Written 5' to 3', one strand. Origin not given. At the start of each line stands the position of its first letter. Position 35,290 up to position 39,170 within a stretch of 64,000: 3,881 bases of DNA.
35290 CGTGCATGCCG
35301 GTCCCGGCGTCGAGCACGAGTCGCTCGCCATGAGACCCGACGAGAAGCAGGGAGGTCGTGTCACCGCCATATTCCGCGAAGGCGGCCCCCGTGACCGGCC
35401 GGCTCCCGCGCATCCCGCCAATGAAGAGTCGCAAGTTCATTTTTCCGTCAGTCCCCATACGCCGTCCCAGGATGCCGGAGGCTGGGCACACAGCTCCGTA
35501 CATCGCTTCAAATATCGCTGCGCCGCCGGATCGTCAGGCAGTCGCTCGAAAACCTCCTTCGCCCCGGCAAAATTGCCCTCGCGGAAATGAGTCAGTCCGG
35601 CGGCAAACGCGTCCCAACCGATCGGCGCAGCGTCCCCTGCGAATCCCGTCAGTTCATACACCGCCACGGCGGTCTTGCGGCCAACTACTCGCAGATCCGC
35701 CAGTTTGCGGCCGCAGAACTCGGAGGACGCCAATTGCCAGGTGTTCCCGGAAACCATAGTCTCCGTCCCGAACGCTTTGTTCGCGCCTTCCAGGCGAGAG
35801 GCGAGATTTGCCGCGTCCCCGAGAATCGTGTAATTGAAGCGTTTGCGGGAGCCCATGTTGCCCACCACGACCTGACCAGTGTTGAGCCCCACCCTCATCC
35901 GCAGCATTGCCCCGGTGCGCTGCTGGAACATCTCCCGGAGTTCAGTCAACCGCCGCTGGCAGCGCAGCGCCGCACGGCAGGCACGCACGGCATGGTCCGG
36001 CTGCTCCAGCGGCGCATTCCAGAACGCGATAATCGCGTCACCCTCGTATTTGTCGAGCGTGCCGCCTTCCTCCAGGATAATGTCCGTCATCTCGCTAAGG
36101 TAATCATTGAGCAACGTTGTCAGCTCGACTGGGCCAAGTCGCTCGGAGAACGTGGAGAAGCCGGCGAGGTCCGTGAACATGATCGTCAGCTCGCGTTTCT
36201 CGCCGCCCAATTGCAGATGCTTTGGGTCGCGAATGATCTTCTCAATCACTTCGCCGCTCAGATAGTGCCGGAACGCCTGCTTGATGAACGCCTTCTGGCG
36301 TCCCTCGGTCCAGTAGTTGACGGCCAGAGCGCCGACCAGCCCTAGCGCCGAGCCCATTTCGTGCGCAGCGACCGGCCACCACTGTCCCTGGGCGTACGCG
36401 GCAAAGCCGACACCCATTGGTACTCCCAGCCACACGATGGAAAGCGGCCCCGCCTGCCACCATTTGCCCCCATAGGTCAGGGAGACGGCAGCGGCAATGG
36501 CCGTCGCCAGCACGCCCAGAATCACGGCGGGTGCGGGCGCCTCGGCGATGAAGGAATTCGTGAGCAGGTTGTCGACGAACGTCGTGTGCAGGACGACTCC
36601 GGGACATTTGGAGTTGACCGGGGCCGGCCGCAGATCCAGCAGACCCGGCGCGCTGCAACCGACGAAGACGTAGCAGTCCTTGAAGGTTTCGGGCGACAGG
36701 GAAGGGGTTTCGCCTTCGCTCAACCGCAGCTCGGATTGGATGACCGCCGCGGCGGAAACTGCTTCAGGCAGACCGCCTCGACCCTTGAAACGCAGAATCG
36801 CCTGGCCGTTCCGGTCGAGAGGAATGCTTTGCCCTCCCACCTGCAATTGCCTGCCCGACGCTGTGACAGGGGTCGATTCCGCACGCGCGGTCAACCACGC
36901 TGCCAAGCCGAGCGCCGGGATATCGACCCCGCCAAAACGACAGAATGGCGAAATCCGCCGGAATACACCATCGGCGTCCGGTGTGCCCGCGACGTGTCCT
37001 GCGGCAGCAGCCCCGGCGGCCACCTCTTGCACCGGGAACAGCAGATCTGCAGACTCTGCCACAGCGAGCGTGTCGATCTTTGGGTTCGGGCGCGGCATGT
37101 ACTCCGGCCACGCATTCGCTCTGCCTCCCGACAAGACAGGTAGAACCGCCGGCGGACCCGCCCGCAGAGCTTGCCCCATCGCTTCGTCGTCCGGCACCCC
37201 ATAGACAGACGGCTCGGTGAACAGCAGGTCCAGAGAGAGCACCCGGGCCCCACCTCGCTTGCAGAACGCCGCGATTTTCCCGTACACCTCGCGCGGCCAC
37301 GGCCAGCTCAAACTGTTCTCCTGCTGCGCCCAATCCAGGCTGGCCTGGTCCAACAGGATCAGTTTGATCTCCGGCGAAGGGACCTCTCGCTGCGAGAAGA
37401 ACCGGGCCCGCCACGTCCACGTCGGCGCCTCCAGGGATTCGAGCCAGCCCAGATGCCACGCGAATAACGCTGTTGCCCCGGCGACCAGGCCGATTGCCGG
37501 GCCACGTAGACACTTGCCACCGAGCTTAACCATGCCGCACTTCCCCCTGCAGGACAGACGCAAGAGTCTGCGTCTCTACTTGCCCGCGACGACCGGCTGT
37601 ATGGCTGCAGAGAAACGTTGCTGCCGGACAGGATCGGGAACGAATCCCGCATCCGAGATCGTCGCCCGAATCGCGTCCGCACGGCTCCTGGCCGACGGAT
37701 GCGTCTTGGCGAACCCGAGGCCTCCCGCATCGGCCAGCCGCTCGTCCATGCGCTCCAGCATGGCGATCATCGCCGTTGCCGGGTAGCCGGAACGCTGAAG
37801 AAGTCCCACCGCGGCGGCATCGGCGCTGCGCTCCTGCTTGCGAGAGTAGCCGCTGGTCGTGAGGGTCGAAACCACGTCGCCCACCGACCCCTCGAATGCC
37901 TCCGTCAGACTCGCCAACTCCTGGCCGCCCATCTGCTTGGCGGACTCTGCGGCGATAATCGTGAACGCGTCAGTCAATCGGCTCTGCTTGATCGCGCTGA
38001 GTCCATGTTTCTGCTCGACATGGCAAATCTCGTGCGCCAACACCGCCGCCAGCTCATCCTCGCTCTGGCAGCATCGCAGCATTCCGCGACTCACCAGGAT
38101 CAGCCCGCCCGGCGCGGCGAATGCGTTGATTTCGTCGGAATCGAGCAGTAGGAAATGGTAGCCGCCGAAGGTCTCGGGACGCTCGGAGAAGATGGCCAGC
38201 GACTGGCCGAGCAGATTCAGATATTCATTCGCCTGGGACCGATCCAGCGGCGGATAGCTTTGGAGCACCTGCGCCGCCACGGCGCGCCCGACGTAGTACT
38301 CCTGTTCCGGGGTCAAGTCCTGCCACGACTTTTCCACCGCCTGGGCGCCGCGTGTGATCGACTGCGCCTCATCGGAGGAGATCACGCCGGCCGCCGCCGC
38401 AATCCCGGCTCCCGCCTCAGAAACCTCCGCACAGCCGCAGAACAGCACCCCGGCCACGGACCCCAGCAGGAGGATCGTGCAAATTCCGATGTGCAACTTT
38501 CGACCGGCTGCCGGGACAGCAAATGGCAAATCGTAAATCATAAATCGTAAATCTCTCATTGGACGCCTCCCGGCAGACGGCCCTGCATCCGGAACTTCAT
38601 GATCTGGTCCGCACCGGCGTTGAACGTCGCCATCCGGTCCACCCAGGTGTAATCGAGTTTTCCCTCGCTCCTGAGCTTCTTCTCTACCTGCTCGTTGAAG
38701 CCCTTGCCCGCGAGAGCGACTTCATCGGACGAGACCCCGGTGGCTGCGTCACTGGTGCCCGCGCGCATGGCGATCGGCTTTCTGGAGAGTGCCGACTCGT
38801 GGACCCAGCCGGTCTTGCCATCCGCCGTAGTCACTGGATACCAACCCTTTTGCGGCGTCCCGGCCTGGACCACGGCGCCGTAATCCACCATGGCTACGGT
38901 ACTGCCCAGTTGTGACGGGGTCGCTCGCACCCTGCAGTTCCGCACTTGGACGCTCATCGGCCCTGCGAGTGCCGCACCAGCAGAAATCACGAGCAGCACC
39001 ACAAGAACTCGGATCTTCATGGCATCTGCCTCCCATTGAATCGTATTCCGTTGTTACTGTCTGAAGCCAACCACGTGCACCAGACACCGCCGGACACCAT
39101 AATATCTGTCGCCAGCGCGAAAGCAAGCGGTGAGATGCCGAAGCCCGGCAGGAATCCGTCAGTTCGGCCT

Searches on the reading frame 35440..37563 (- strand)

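Call 50: search_protein_families(library=pfam, proteins=[window:35440-37563:-], max_evalue=0.001)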
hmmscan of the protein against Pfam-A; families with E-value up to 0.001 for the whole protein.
window:35440-37563:- (708 aa): 2 families
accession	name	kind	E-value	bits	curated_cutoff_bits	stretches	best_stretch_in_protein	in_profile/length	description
PF05226.16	CHASE2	-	3e-42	145.4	26.3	1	31-354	5-251/257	CHASE2 domain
PF00211.25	Guanylate_cyc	-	5.6e-22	78.7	21.9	1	457-636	7-179/183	Adenylate and Guanylate cyclase catalytic domain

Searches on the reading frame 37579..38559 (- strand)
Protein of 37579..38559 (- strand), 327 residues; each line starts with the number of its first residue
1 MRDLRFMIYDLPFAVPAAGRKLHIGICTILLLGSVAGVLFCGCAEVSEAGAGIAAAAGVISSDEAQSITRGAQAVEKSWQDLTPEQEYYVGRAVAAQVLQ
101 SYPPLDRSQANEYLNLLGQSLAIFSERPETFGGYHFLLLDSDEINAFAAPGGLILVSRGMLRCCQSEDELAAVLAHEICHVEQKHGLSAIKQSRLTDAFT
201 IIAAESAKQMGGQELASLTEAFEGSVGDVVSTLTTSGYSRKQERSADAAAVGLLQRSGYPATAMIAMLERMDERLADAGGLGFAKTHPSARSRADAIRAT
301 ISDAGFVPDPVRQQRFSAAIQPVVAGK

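Call 50: search_protein_families(library=pfam, proteins=[window:37579-38559:-], max_evalue=0.001)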
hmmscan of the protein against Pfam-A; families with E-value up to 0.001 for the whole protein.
window:37579-38559:- (327 aa): 1 family
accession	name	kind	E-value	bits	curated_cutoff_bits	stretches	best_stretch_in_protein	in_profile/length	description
PF01435.24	Peptidase_M48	-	2.3e-31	109.5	20.3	1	109-300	2-185/186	Peptidase family M48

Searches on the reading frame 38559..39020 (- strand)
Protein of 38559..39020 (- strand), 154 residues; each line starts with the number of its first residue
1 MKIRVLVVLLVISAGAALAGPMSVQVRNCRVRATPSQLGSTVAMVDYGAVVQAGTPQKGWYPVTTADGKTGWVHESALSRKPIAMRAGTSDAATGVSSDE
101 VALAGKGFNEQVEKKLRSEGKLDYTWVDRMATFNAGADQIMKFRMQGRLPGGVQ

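Call 50: search_protein_families(library=pfam, proteins=[window:38559-39020:-], max_evalue=0.001)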
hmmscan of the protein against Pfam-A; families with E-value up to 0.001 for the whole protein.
window:38559-39020:- (154 aa): 2 families
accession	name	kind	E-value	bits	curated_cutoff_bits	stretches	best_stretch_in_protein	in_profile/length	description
PF08239.17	SH3_3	-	2.7e-08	34.3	27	1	30-79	4-54/54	Bacterial SH3 domain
PF06347.19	SH3_4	-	1.5e-07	31.5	24.1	1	30-79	6-55/56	Bacterial SH3 domain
